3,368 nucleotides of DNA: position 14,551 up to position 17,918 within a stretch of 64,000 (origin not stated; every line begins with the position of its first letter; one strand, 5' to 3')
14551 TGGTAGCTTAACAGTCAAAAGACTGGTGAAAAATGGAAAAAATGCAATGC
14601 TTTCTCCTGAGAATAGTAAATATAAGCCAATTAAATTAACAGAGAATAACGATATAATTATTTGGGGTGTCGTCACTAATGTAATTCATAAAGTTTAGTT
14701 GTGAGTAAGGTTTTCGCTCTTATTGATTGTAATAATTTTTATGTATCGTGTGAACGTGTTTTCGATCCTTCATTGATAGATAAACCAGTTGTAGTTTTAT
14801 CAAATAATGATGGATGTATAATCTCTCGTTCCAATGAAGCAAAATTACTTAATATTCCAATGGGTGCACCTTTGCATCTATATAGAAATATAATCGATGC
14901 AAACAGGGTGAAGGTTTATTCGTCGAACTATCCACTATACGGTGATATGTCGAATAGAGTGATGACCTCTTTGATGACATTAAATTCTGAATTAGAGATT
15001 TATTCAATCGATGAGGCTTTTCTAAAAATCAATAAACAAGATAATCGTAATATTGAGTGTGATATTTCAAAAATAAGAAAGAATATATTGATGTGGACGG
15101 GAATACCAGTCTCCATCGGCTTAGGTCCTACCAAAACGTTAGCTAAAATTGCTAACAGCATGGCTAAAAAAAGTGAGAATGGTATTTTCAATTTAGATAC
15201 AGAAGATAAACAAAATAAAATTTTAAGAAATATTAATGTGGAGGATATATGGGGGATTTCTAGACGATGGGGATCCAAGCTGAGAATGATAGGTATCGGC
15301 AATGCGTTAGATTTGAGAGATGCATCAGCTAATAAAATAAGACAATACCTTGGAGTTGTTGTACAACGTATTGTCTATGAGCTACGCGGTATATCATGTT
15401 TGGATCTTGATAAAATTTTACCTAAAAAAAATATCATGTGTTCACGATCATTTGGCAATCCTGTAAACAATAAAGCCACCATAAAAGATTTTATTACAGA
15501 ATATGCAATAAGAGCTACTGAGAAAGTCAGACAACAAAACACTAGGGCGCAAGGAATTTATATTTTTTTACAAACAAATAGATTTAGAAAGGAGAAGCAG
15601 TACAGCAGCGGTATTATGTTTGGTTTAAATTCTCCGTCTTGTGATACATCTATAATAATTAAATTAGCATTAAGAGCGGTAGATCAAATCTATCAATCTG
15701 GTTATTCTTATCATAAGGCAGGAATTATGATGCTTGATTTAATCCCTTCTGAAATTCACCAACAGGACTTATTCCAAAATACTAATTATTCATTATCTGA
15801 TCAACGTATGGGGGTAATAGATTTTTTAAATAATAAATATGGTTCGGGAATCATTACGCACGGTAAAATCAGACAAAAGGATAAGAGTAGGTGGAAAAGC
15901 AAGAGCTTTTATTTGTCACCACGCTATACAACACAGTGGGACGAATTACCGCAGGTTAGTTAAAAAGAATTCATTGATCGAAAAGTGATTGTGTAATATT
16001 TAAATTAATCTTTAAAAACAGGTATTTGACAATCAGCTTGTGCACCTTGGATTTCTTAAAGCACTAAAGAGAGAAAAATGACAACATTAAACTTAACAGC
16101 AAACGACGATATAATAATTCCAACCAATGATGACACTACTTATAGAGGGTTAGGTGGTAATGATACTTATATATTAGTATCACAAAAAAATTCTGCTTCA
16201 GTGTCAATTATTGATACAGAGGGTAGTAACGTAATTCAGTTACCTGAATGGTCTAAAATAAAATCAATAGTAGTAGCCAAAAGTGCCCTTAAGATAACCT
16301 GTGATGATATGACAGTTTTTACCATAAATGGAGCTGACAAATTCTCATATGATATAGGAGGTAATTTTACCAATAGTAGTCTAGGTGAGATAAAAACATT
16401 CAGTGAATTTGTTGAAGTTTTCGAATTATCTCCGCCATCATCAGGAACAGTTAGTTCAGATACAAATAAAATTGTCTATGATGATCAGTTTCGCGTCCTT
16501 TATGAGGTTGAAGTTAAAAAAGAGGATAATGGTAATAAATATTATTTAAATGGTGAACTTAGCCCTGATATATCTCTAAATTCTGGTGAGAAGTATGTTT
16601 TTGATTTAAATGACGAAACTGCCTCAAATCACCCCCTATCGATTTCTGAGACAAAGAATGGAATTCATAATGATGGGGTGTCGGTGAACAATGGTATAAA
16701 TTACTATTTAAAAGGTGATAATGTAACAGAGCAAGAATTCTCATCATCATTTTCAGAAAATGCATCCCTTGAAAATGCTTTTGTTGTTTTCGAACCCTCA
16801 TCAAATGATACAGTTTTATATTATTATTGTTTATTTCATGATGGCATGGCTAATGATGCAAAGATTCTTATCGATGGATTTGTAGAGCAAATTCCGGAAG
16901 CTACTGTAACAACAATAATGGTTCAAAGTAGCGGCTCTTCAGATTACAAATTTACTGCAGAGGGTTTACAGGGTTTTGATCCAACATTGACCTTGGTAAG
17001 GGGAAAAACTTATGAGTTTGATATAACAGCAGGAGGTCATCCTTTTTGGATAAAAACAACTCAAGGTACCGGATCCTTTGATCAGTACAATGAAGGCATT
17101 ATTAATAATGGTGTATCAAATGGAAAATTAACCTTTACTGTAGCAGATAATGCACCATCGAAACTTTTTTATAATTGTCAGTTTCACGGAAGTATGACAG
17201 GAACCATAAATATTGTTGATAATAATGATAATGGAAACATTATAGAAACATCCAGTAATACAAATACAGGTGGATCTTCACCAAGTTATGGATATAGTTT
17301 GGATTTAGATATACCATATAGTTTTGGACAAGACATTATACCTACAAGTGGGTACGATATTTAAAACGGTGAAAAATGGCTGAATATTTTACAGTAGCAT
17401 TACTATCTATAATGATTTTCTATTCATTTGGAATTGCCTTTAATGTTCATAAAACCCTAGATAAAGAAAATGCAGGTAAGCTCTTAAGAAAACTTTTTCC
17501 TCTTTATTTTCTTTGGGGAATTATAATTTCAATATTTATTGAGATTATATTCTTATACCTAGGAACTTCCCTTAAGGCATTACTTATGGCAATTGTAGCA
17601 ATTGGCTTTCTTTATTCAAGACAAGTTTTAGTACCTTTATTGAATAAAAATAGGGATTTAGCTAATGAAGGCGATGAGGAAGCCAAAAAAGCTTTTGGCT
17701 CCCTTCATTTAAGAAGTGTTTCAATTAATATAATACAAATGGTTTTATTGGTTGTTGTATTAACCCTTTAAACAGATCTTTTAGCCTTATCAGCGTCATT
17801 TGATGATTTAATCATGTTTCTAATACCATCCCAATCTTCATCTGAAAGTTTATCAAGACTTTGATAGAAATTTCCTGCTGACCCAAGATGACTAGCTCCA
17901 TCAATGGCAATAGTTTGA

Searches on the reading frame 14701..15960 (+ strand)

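Call 70: search_protein_families(library=pfam, proteins=[window:14701-15960:+], max_evalue=0.1)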
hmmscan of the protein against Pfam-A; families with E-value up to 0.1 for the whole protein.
window:14701-15960:+ (420 aa): 4 families
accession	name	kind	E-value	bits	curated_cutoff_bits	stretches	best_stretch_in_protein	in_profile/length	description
PF00817.25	IMS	-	2.7e-31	108.9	23.2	1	8-152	1-147/148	impB/mucB/samB family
PF11799.13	IMS_C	-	4.6e-19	69.3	20.7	1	242-357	1-109/109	impB/mucB/samB family C-terminal domain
PF13438.11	DUF4113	-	2.6e-12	47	24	1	370-419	4-51/51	Domain of unknown function (DUF4113)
PF11798.14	IMS_HHH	-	0.0005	20.6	24.4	1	171-199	4-32/32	IMS family HHH motif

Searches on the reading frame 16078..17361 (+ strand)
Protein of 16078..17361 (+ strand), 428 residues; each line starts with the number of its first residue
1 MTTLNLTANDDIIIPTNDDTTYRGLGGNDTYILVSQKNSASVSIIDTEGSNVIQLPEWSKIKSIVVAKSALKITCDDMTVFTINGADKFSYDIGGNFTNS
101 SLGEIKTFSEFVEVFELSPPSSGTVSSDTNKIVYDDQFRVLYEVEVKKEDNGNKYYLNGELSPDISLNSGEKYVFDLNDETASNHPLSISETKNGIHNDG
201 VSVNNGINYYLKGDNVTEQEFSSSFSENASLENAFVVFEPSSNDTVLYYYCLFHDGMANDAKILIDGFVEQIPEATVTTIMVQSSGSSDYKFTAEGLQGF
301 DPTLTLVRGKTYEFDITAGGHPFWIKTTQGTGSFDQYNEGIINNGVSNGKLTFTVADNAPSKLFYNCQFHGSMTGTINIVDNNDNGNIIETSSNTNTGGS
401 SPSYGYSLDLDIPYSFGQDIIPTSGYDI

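Call 4: search_protein_families(library=pfam, proteins=[window:16078-17361:+], max_evalue=1)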
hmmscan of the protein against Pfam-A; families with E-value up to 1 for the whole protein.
window:16078-17361:+ (428 aa): 2 families
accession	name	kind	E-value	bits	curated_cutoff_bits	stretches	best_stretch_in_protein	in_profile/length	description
PF20944.2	StcE_b-sandwich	-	0.2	12.2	27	0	279-314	28-62/75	Metalloprotease StcE, beta-sandwich domain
PF01473.26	Choline_bind_1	-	0.68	10.9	20.5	0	149-158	5-14/19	Putative cell wall binding repeat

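Call 6: search_protein_families(library=ncbifam, proteins=[window:16078-17361:+], max_evalue=1)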
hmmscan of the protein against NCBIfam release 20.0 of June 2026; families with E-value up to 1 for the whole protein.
window:16078-17361:+ (428 aa): 1 family
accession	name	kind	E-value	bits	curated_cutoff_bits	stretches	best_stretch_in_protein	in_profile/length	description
TIGR02276.1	beta_rpt_yvtn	repeat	0.076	13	27.85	1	29-53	3-27/42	beta-propeller repeat protein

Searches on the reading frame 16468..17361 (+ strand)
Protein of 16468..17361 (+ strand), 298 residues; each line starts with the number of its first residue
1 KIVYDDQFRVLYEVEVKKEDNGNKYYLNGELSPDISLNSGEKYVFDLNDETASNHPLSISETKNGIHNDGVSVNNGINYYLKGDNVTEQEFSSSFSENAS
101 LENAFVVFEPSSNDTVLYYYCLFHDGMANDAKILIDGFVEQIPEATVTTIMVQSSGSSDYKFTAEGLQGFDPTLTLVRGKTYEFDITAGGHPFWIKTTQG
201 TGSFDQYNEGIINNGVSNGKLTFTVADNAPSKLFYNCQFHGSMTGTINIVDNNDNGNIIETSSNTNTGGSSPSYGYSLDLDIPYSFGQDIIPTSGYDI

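Call 53: search_solved_structures(query=window:16468-17361:+, max_evalue=1)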
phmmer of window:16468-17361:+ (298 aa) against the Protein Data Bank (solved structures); distinct sequences matched with E-value up to 1: 0.

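Call 70: search_protein_families(library=pfam, proteins=[window:16468-17361:+], max_evalue=0.1)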
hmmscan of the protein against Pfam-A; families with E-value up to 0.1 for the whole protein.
window:16468-17361:+ (298 aa): 0 families

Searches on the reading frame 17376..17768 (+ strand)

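Call 70: search_protein_families(library=pfam, proteins=[window:17376-17768:+], max_evalue=0.1)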
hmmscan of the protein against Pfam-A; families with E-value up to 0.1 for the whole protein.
window:17376-17768:+ (131 aa): 2 families
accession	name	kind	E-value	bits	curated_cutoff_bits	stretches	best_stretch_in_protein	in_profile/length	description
PF13664.11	DUF4149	-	3.4e-10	40.5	24.6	1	8-94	5-98/102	Domain of unknown function (DUF4149)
PF05425.18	CopD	-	0.011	16.5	32.1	1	66-128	47-101/105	Copper resistance protein D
